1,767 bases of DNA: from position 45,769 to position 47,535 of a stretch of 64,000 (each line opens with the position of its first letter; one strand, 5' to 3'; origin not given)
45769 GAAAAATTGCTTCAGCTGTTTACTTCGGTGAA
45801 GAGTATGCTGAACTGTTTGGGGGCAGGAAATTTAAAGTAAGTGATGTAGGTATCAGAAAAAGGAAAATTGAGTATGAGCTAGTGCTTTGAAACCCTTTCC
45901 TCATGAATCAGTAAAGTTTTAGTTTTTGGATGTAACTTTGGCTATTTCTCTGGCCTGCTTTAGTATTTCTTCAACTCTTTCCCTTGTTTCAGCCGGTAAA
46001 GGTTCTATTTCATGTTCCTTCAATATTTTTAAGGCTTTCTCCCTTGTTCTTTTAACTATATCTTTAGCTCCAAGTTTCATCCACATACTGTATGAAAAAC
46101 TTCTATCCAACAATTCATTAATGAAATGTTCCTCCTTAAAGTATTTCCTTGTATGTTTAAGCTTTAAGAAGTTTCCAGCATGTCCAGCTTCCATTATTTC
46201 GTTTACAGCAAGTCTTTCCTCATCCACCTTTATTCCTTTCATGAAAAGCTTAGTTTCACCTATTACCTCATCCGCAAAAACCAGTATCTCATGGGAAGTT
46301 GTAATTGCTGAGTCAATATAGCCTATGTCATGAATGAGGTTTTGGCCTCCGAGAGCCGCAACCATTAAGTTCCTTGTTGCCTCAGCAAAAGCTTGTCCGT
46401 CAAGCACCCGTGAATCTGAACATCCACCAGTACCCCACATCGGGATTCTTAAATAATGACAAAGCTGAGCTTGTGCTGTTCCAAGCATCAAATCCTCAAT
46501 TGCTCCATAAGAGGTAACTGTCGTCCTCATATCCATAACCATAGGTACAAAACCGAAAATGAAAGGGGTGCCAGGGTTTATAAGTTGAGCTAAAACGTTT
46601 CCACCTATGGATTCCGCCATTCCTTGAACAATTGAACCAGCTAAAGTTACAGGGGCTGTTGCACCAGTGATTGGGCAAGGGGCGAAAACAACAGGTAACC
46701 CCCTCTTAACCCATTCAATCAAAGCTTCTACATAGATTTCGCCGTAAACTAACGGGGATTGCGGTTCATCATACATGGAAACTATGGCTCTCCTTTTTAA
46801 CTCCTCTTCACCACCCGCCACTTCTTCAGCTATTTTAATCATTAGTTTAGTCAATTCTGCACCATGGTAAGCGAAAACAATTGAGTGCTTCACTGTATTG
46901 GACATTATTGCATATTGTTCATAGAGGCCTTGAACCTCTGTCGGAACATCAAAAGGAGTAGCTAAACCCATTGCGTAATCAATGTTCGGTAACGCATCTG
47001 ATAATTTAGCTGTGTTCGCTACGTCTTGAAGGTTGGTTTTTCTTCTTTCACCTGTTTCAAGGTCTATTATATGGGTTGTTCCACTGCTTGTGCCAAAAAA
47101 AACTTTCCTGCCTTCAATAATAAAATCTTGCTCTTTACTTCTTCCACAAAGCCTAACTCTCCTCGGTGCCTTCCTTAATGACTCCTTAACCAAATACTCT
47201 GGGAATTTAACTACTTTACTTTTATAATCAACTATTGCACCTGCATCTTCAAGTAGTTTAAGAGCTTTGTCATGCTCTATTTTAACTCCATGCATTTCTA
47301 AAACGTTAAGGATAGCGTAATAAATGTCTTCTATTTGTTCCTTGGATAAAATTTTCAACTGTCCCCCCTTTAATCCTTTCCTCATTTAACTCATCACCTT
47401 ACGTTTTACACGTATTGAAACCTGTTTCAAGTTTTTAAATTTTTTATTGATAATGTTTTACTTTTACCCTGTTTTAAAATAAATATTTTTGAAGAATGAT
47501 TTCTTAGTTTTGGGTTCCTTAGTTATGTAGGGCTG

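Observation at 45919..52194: Corrinoid protein / non-Pyl MtmB-like / MoxR-AAA+VWA fusion / Cys-rich metal-binding protein / MttB-like gene array: candidate uncharacterised methyltransferase system with a built-in maturation or activation module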

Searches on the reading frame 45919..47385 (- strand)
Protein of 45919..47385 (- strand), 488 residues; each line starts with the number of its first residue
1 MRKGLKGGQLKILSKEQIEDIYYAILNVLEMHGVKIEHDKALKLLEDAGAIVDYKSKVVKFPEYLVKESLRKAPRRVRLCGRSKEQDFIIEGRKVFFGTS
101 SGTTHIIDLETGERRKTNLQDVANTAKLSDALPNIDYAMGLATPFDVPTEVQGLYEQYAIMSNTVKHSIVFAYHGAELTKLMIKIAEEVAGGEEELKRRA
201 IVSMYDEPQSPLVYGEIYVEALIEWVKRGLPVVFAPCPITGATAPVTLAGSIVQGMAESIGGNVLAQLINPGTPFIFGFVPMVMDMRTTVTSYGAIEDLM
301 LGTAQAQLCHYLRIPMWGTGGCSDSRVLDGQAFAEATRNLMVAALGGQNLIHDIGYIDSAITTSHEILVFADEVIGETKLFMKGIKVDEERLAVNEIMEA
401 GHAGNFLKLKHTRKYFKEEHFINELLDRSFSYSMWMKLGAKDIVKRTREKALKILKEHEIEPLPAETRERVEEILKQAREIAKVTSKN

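Call 3: search_protein_families(library=pfam, proteins=[window:45919-47385:-], max_evalue=0.01)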
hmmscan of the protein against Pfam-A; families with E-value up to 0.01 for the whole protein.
window:45919-47385:- (488 aa): 1 family
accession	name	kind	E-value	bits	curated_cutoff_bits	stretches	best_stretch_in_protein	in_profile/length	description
PF06253.16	MTTB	-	1.5e-90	304.1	25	1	9-476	30-493/500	Trimethylamine methyltransferase (MTTB)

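Call 4: search_protein_families(library=ncbifam, proteins=[window:45919-47385:-], max_evalue=0.01)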
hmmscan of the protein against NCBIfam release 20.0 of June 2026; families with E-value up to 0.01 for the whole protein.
window:45919-47385:- (488 aa): 1 family
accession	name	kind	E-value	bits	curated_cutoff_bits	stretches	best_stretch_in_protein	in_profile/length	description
TIGR02369.2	trimeth_pyl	equivalog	5.1e-129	430.8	525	1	9-478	2-468/469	[trimethylamine--corrinoid protein] Co-methyltransferase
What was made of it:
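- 45919..47385 (-): Non-pyrrolysine MttB-superfamily methyltransferase, probably with its own promoter in the 173 bp AT-rich spacer. PF06253 304 bits; TIGR02369 430.8 bits, below the 525 cut-off (calls 3, 4).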

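Call 71: search_solved_structures(query=window:45919-47385:-, max_evalue=1e-10, show_alignments=2)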
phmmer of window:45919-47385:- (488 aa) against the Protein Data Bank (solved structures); distinct sequences matched with E-value up to 1e-10: 5.
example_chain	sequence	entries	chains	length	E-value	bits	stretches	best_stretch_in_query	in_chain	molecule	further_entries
2qne_A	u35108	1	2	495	6.9e-65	222.5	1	10-458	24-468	Putative methyltransferase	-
9yce_A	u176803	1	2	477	6.9e-65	222.5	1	11-458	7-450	Glycine betaine methyltransferase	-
7xcl_A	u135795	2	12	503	7e-63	215.9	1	4-478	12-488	Trimethylamine methyltransferase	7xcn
7xcm_A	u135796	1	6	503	1e-62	215.4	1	4-478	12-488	Trimethylamine methyltransferase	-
4yyc_A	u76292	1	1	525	3.6e-43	150.9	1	12-477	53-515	Putative trimethylamine methyltransferase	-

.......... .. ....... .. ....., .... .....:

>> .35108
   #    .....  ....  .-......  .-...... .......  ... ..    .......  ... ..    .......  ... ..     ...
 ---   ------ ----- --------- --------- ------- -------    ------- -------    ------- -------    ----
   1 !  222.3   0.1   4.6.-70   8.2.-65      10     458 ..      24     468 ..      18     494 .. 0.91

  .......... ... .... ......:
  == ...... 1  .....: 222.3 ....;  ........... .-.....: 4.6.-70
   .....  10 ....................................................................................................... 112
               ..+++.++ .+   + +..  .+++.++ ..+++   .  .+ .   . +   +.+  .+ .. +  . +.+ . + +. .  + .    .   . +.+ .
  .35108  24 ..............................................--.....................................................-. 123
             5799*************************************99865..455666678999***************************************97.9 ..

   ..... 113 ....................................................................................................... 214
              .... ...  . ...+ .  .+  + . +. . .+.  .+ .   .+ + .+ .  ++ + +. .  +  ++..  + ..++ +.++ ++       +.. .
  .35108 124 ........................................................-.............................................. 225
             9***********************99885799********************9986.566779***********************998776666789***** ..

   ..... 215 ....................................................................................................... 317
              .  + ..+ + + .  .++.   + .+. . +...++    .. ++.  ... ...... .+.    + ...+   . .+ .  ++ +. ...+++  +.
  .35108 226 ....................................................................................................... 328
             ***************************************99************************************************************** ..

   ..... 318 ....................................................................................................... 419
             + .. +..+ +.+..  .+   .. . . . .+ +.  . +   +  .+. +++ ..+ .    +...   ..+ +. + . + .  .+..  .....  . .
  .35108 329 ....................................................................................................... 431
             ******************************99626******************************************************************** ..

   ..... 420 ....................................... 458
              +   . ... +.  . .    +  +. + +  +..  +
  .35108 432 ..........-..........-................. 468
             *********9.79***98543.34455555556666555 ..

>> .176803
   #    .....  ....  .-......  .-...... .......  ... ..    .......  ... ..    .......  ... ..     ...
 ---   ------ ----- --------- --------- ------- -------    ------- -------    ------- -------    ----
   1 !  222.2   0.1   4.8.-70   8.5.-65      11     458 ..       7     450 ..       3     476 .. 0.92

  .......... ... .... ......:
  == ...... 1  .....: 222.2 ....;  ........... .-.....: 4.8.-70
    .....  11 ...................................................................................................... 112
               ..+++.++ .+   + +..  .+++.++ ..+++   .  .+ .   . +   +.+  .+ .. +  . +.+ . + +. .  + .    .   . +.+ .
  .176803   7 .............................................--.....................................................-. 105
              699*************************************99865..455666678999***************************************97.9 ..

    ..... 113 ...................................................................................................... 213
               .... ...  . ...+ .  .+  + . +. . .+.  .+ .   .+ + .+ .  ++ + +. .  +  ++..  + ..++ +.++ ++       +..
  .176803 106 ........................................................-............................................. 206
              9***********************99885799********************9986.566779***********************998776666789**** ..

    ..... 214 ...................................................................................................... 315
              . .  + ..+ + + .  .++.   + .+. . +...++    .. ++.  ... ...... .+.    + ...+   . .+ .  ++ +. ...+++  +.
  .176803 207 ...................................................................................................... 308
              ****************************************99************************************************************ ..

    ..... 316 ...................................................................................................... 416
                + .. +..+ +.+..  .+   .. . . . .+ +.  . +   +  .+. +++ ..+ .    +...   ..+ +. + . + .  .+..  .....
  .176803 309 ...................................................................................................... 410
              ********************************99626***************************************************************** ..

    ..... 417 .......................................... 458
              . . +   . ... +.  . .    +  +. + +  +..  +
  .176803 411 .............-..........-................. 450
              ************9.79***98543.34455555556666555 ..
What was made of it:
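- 45919..47385 (-): Equally close to D. hafniense MtgB (222 bits) and M. barkeri MttB (216 bits) (call 71).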
